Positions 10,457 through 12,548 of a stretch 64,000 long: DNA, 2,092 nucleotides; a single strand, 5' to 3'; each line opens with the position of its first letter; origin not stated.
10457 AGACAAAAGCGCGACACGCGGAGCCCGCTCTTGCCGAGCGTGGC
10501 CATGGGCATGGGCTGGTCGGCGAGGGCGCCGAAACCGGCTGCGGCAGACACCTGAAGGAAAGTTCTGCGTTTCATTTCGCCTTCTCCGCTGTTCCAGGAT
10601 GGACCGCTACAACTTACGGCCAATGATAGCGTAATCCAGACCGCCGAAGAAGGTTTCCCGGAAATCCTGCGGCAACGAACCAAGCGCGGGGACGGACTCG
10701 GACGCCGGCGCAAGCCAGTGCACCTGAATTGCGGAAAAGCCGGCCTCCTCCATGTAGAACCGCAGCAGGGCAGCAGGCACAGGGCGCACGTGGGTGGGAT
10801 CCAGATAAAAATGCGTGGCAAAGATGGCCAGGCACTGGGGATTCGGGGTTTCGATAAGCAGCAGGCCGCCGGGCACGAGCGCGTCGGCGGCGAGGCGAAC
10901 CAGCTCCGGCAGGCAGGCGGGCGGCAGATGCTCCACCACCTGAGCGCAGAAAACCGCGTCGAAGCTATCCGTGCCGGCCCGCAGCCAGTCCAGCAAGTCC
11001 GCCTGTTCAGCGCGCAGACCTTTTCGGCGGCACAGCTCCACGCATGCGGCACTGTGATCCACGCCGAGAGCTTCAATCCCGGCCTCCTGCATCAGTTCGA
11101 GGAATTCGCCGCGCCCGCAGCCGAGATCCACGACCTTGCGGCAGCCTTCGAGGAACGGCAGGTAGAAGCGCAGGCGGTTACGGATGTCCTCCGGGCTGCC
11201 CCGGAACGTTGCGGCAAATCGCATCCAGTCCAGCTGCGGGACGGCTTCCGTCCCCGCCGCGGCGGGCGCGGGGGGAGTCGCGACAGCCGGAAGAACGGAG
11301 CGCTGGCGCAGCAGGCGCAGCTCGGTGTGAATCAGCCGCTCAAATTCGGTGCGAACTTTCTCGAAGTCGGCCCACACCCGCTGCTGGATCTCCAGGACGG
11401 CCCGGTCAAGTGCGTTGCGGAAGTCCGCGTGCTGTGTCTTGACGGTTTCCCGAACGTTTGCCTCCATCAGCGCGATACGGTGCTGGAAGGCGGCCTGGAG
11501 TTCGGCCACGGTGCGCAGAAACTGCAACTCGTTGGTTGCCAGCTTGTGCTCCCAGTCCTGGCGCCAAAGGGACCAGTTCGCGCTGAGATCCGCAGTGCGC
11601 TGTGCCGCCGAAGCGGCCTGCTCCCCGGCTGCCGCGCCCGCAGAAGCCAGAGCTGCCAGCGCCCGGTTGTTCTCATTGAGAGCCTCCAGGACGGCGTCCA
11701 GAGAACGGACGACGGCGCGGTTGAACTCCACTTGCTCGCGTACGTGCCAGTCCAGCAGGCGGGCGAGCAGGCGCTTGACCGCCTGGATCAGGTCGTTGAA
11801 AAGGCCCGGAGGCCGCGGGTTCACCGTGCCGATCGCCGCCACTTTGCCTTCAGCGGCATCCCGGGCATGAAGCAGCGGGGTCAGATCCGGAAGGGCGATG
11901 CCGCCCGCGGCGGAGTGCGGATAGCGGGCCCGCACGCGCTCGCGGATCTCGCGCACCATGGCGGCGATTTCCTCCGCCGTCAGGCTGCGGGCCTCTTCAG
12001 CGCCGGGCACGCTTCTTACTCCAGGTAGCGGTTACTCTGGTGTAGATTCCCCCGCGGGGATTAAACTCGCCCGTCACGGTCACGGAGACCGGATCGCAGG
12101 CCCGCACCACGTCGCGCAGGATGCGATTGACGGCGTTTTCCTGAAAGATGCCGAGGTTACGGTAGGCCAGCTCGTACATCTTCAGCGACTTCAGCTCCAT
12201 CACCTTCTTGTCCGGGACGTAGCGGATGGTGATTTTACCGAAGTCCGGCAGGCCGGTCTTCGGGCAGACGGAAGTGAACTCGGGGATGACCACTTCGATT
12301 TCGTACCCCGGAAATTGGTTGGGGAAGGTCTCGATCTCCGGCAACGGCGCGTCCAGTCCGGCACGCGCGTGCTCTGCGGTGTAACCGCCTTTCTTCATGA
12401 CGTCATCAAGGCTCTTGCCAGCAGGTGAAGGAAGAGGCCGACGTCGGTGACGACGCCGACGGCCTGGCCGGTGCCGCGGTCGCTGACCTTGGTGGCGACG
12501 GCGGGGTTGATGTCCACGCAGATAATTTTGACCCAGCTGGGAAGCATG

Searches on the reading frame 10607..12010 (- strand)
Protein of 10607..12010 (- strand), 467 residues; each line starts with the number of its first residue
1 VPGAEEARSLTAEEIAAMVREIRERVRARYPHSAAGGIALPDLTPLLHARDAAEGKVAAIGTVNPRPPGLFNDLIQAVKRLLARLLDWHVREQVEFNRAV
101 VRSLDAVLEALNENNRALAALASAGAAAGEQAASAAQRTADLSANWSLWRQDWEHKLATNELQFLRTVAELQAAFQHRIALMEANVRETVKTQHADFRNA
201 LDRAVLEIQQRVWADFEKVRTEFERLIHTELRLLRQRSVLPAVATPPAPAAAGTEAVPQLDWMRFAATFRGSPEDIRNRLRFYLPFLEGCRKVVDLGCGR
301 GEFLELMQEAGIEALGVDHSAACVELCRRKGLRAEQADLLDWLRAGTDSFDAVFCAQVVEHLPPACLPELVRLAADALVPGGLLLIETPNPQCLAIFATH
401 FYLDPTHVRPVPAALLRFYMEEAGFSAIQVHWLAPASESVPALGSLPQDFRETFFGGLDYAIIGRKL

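Call 4: search_protein_families(library=pfam, proteins=[window:10607-12010:-])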
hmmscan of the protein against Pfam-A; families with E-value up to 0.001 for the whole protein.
window:10607-12010:- (467 aa): 8 families
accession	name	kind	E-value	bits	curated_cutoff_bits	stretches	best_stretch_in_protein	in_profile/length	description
PF13489.12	Methyltransf_23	-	3.5e-20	72.8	27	1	275-429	8-163/164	Methyltransferase domain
PF13649.12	Methyltransf_25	-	6.5e-14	52.8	27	1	293-382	1-97/97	Methyltransferase domain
PF08241.18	Methyltransf_11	-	8.8e-13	49.2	21.2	1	294-386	1-95/95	Methyltransferase domain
PF07021.18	MetW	-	5.2e-12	46.2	21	1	287-379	11-107/193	Methionine biosynthesis protein MetW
PF08242.18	Methyltransf_12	-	1.3e-11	45.5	30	1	294-384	1-98/98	Methyltransferase domain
PF13847.12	Methyltransf_31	-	7.4e-09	35.9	27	1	292-390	6-113/145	Methyltransferase domain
PF08003.17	Methyltransf_9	-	2.8e-05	23.7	23.8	1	279-430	106-265/315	Protein of unknown function (DUF1698)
PF02353.26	CMAS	-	0.00031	20.6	27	0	289-388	62-166/273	Mycolic acid cyclopropane synthetase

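Call 5: search_protein_families(library=ncbifam, proteins=[window:10607-12010:-])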
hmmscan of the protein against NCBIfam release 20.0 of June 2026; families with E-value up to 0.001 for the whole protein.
window:10607-12010:- (467 aa): 13 families
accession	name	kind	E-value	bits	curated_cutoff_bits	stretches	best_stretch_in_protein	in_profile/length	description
TIGR02081.1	metW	equivalog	5.2e-10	39.2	189.5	1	289-379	13-107/194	methionine biosynthesis protein MetW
NF045667.1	MTase_DVU1556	equivalog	7.4e-10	38.6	155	1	291-386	24-119/213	DVU_1556 family methyltransferase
TIGR01983.1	UbiG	equivalog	9.3e-10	38.2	102.95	1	291-399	51-164/228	bifunctional 2-polyprenyl-6-hydroxyphenol methylase/3-demethylubiquinol 3-O-methyltransferase UbiG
NF043040.1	corrin_prot_MT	hypoth_equivalog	1.7e-08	34.2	180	1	291-386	43-147/216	corrinoid protein-associated methyltransferase CpaM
NF010703.0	PRK14103.1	equivalog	5.1e-08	32.6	320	1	290-389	30-127/256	trans-aconitate 2-methyltransferase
TIGR04074.1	bacter_Hen1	equivalog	1.5e-06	27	340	1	289-397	282-402/462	3' terminal RNA ribose 2'-O-methyltransferase Hen1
TIGR02021.1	BchM-ChlM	equivalog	5.8e-06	25.9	158.9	1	287-370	53-139/218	magnesium protoporphyrin IX methyltransferase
NF008686.0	PRK11705.1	equivalog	3.1e-05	23.2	400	1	288-388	166-267/383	cyclopropane fatty acyl phospholipid synthase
NF002463.0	PRK01683.1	equivalog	5e-05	23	297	1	289-390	31-132/258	trans-aconitate 2-methyltransferase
TIGR04543.1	ketoArg_3Met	equivalog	0.00013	21.2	425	1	289-341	149-203/336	2-ketoarginine methyltransferase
NF041820.1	daptide_MTase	equivalog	0.0004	19.9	175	0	292-389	39-145/243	daptide-type RiPP biosynthesis methyltransferase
NF011650.0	PRK15068.1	equivalog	0.00043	19.3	209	0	289-430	123-273/324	tRNA 5-methoxyuridine(34)/uridine 5-oxyacetic acid(34) synthase CmoB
TIGR02072.1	BioC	equivalog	0.0008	19.3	184.95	0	291-395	36-141/244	malonyl-ACP O-methyltransferase BioC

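Call 22: find_homologous_proteins(query=window:10607-12010:-)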
Query window:10607-12010:- (467 aa): 4575 proteins with E <= 0.001 among 8000 candidates; the best 120 are listed.
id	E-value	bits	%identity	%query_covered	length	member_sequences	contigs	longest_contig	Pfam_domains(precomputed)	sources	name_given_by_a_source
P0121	0.0e+0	1024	99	100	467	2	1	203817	PF07021.19,PF13847.13,PF13489.13,PF13649.13,PF08241.19,PF08242.19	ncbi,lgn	-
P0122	2.8e-287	971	92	100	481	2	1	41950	PF07021.19,PF13847.13,PF13489.13,PF13649.13,PF08241.19,PF08242.19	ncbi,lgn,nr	ncbi:MAG TPA: class I SAM-dependent methyltransferase [Bryobacteraceae bacterium]|nr:class I SAM-dep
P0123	1.5e-275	932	91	100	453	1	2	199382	PF07021.19,PF13847.13,PF13489.13,PF13649.13,PF08241.19,PF08242.19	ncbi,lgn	-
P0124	2.9e-267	905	88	100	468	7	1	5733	PF07021.19,PF13847.13,PF13489.13,PF13649.13,PF08241.19,PF08242.19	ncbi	-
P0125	7.1e-257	871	84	96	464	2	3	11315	PF07021.19,PF13847.13,PF13489.13,PF02353.27,PF13649.13,PF08241.19,PF08242.19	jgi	jgi:O-antigen chain-terminating methyltransferase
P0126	2.4e-233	793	76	100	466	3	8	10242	PF07021.19,PF13847.13,PF13489.13,PF02353.27,PF13649.13,PF08241.19,PF08242.19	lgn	-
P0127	1.9e-232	790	75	100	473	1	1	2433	PF07021.19,PF13847.13,PF13489.13,PF02353.27,PF13649.13,PF08241.19,PF08242.19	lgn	-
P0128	3.6e-219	746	72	100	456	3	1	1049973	PF07021.19,PF13847.13,PF13489.13,PF02353.27,PF13649.13,PF08241.19,PF08242.19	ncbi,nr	ncbi:MAG: class I SAM-dependent methyltransferase [Bryobacterales bacterium]|nr:class I SAM-dependen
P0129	3.5e-184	631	62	99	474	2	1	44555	PF07021.19,PF13847.13,PF13489.13,PF13649.13,PF08241.19,PF08242.19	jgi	-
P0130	1.6e-183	629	62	98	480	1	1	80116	PF07021.19,PF13489.13,PF13649.13,PF08241.19,PF08242.19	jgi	jgi:O-antigen chain-terminating methyltransferase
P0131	1.7e-183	629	62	99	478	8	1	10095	PF07021.19,PF13847.13,PF13489.13,PF13649.13,PF08241.19,PF08242.19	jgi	jgi:2-polyprenyl-3-methyl-5-hydroxy-6-metoxy-1,4-benzoquinol methylase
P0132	4.2e-183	628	61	98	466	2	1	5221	PF07021.19,PF13489.13,PF13649.13,PF08241.19,PF08242.19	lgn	-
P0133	2.5e-182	625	62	100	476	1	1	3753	PF07021.19,PF13847.13,PF13489.13,PF13649.13,PF08241.19,PF08242.19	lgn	-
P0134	3.2e-182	625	61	100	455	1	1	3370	PF07021.19,PF13489.13,PF13649.13,PF08241.19,PF08242.19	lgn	-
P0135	5.5e-182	624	61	98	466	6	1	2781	PF07021.19,PF13489.13,PF13649.13,PF08241.19,PF08242.19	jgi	-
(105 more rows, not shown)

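Call 34: search_solved_structures(query=window:10607-12010:-, max_evalue=0.001)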
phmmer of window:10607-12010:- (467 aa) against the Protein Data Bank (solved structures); distinct sequences matched with E-value up to 0.001: 27.
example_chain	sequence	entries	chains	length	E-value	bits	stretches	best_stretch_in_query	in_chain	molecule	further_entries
3dli_A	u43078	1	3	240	6.6e-38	134.1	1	260-438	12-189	methyltransferase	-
3bkw_A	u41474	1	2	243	2.9e-07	33.1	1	280-406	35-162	S-adenosylmethionine dependent methyltransferase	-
3e8s_A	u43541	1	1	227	5e-07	32.3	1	291-395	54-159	Putative SAM Dependent Methyltransferase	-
3e23_A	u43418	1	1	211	8.3e-07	31.6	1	279-385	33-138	uncharacterized protein RPA2492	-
5t64_A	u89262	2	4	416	4.3e-06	29.2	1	292-430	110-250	Sugar 3-C-methyl transferase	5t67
5t6b_A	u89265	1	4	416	5.7e-06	28.8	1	293-430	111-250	Sugar 3-C-methyl transferase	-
9khp_A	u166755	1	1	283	2.9e-05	26.4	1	292-385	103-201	Class I SAM-dependent methyltransferase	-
9klx_A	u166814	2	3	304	3.4e-05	26.3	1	292-385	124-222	Class I SAM-dependent methyltransferase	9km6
4kdr_A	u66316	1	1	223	8e-05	25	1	291-392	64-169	3-demethylubiquinone-9 3-methyltransferase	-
5dpm_A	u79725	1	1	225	8.2e-05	25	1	291-392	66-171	Ubiquinone biosynthesis O-methyltransferase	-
4e2x_A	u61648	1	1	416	9.6e-05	24.8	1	293-427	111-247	TcaB9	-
9icz_A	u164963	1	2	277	0.0001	24.7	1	289-386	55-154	S-adenosylmethionine (SAM)-dependent methyltransferase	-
4e31_A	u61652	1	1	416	0.0001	24.6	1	293-430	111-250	TcaB9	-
3ndi_A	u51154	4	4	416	0.0001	24.6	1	293-430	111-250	Methyltransferase | TcaB9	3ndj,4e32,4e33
4e2y_A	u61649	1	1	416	0.0001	24.6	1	293-429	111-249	TcaB9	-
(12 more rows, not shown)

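Call 63: search_dna_similar(query=window:10607-12010:-, collection=phages, mode=protein, max_evalue=0.00001, max_rows=12)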
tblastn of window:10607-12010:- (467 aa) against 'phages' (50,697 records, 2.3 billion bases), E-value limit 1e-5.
Records with a match: 1; places in all: 1; records where one place covers at least 80% of the query: 0.
Best place of each record, by identity: <60% 1.
By first word of the organism name: Bacteriophage 1.
By host as written in the record: - 1.
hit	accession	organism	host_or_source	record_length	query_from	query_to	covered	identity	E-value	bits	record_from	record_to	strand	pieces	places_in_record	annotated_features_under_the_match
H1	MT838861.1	Bacteriophage sp.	human fecal samples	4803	287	425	30%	25.5%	3e-6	56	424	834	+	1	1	record has no annotation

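Call 72: predict_structure(alignment_id=A3)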
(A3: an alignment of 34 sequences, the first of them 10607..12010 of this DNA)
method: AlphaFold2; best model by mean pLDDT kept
length: 467 residues; sequences in the alignment: 34
mean_pLDDT: 74.0   pTM: 0.46
mean pLDDT of the five models: 74.0, 66.6, 66.4, 65.3, 58.0
residues with pLDDT >= 90: 121; 70-90: 149; 50-70: 158; < 50: 39
segments of 3 or more residues with pLDDT < 50: 1-9, 130-139, 240-256
pLDDT, mean of each block of 10 residues (from residue 1): 42 63 60 57 69 67 56 72 60 68 71 71 59 45 62 74 72 72 67 73 75 81 83 71 43 48 66 84 94 94 96 95 94 95 89 91 87 96 93 68 63 93 96 66 70 72 96
secondary structure, 60 per line:
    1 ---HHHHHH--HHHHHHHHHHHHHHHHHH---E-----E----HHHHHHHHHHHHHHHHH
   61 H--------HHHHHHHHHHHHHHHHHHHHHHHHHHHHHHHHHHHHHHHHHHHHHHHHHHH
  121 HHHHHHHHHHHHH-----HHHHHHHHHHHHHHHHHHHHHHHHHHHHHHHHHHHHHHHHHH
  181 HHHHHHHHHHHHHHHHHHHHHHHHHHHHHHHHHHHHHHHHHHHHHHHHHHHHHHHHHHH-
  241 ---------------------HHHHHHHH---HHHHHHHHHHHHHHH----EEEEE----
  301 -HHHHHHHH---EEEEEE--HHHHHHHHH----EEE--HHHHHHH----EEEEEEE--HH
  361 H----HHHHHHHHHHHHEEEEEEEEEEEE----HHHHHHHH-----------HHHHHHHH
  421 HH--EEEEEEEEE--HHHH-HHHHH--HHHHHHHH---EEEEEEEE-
elements in order: H4-9 H12-29 H44-61 H70-133 H139-239 H262-269 H273-287 E292-296 H302-309 E313-318 H321-329 E334-336 H339-345 E350-356 H366-377 E378-389 H394-401 H413-422 E425-433 H436-439 H441-445 H448-455 E459-466

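Call 74: fold_search(model_id=the predicted structure, library=pdb)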
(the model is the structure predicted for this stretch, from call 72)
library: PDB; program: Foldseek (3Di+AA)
matches with E <= 10: 1589; with E <= 0.001: 1105
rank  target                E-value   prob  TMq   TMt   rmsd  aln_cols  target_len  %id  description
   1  3dli_A                4.3e-20  1.00  0.40  0.82   5.9       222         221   35  Crystal structure of a SAM dependent methyltransferase from Archaeoglobus fulgidus (released 2008-07-15)
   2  8x8j_B                1.4e-12  1.00  0.30  0.54  16.5       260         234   15  The structure of AbBioc in complex with inhibitor sinefungin (released 2024-11-13)
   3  8x8i_C                2.9e-12  1.00  0.29  0.55  18.3       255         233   16  The structure of AbBioc in complex with SAM cofactor (released 2024-11-13)
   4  8x8j_A                3.1e-12  1.00  0.31  0.57  16.7       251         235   16  The structure of AbBioc in complex with inhibitor sinefungin (released 2024-11-13)
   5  8x8i_B                5.1e-12  1.00  0.29  0.55  17.4       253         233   16  The structure of AbBioc in complex with SAM cofactor (released 2024-11-13)
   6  8x8i_D                6.9e-12  1.00  0.29  0.54  18.8       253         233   15  The structure of AbBioc in complex with SAM cofactor (released 2024-11-13)
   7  3ccf_B                7.9e-12  1.00  0.29  0.53   8.8       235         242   19  Crystal structure of putative methyltransferase (YP_321342.1) from Anabaena variabilis ATCC 29413 at 1.90 A resolution (released 2008-03-11)
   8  3ccf_A                8.4e-12  1.00  0.29  0.53   8.9       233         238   19  Crystal structure of putative methyltransferase (YP_321342.1) from Anabaena variabilis ATCC 29413 at 1.90 A resolution (released 2008-03-11)
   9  3bkw_B                1.3e-11  1.00  0.34  0.68   5.0       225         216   24  Crystal structure of S-adenosylmethionine dependent methyltransferase (NP_104914.1) from Mesorhizobium loti at 1.60 A  (released 2007-12-18)
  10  5wp5_B                1.4e-11  1.00  0.30  0.30   7.8       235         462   17  Arabidopsis thaliana phosphoethanolamine N-methyltransferase 2 (AtPMT2) in complex with SAH (released 2017-11-15)
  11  9icz_B                1.6e-11  1.00  0.31  0.53   8.7       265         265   20  C-Methyltransferase SeMT from Saccharopolyspora erythraea (released 2025-12-10)
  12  8x8i_A                2.7e-11  1.00  0.28  0.51  18.0       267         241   14  The structure of AbBioc in complex with SAM cofactor (released 2024-11-13)
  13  3bkw_A                3.4e-11  1.00  0.33  0.67   5.4       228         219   24  Crystal structure of S-adenosylmethionine dependent methyltransferase (NP_104914.1) from Mesorhizobium loti at 1.60 A  (released 2007-12-18)
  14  9icz_A                3.4e-11  1.00  0.31  0.53   8.8       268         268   19  C-Methyltransferase SeMT from Saccharopolyspora erythraea (released 2025-12-10)
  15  8zsa_A                4.1e-11  1.00  0.29  0.46  10.3       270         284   17  Crystal structure of 4VPMT2 (released 2025-03-19)
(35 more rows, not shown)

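Call 82: search_protein_families(library=padloc, proteins=[window:10607-12010:-], max_evalue=0.001)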
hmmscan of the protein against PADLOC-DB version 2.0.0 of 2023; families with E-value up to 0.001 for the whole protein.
window:10607-12010:- (467 aa): 1 family
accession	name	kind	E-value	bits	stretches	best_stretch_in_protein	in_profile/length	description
PDLC04134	mad2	-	1.1e-15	55.4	1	272-392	275-400/492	mads_2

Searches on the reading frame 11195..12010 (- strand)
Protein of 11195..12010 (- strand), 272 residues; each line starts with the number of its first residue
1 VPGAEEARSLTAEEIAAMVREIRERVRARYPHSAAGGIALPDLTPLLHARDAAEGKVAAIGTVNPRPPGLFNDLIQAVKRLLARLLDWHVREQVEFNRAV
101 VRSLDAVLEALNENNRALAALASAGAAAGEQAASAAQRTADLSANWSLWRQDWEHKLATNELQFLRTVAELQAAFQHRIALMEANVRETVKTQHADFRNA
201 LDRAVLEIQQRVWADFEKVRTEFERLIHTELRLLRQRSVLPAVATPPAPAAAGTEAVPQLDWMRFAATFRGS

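Call 76: search_protein_families(library=pfam, proteins=[window:11195-12010:-], max_evalue=10)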
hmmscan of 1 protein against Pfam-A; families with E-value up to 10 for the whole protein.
seq(272 aa): 2 families
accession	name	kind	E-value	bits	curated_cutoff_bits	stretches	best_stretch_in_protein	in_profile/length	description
PF06419.17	COG6_N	-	0.011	16.3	27.4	1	196-226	15-45/114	Conserved oligomeric complex COG6, N-terminal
PF04513.17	Baculo_PEP_C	-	0.023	15.2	38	1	162-223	30-94/140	Baculovirus polyhedron envelope protein, PEP, C terminus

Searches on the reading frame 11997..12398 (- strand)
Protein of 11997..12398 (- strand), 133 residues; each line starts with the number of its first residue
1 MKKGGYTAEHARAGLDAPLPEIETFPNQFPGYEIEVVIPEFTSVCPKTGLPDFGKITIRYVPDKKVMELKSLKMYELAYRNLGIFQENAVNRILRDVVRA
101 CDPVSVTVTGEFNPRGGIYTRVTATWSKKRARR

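Call 4: search_protein_families(library=pfam, proteins=[window:11997-12398:-])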
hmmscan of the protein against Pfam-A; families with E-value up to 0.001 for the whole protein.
window:11997-12398:- (133 aa): 2 families
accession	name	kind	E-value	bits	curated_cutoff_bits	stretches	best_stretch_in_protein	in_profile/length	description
PF14489.11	QueF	-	1.6e-29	102.3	27.3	1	51-129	1-79/81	QueF-like protein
PF01227.27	GTP_cyclohydroI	-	5.8e-05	23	27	1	40-109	66-135/179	GTP cyclohydrolase I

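Call 5: search_protein_families(library=ncbifam, proteins=[window:11997-12398:-])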
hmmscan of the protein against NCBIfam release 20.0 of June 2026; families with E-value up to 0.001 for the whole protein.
window:11997-12398:- (133 aa): 5 families
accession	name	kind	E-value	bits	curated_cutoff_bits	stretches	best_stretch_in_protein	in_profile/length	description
TIGR03139.1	QueF-II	equivalog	1.6e-41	140.7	86.9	1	22-128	6-114/115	preQ(1) synthase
TIGR03138.1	QueF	equivalog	9.9e-13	48.3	293.45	1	42-118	179-253/275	NADPH-dependent 7-cyano-7-deazaguanine reductase QueF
NF006825.1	PRK09347.1-2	subfamily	2.3e-05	23.9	174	1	40-109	66-135/179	GTP cyclohydrolase I FolE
TIGR00063.1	folE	equivalog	8.8e-05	22.1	181.6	1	40-109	66-135/180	GTP cyclohydrolase I FolE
NF006826.0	PRK09347.1-3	subfamily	0.00016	21.2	162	1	40-111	73-145/189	GTP cyclohydrolase I FolE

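Call 82: search_protein_families(library=padloc, proteins=[window:11997-12398:-], max_evalue=0.001)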
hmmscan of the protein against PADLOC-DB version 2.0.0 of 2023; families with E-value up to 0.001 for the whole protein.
window:11997-12398:- (133 aa): 0 families
